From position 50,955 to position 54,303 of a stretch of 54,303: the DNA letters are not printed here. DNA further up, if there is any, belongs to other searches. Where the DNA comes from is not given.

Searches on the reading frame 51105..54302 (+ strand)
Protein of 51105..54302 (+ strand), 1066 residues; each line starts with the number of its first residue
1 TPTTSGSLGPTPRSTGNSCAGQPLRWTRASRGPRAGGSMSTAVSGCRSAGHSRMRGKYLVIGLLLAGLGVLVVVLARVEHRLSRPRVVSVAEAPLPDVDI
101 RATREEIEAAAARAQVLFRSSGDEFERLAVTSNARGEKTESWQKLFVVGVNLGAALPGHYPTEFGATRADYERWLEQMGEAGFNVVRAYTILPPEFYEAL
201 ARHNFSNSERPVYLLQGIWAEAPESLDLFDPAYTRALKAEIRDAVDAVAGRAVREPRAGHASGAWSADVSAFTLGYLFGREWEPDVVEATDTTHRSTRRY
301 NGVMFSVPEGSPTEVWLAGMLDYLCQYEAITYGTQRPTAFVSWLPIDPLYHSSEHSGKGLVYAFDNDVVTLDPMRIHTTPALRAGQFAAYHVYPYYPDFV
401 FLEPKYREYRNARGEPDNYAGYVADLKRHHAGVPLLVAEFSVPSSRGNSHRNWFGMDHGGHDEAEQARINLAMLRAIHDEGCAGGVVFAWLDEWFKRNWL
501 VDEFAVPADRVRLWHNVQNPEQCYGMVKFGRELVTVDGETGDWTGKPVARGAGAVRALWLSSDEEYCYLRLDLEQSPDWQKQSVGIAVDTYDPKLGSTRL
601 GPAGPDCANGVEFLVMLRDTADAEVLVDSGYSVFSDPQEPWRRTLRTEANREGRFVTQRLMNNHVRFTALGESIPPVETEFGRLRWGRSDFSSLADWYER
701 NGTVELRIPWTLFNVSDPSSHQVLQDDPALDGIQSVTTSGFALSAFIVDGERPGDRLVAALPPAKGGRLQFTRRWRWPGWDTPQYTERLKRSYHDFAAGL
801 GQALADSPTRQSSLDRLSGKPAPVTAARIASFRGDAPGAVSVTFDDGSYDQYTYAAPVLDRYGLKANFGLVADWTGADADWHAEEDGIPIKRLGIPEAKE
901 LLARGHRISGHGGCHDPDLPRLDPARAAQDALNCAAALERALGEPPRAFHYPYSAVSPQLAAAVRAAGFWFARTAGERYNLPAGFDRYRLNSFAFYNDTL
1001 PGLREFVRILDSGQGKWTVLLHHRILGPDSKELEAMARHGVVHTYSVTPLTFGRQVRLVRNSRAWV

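Call 65: search_protein_families(library=pfam, proteins=[window:51105-54302:+], max_evalue=0.00001)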
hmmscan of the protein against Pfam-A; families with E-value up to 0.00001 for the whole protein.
window:51105-54302:+ (1066 aa): 1 family
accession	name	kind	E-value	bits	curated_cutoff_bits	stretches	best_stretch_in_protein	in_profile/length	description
PF01522.26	Polysacc_deac_1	-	4.6e-16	59.3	23.1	1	838-969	7-121/124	Polysaccharide deacetylase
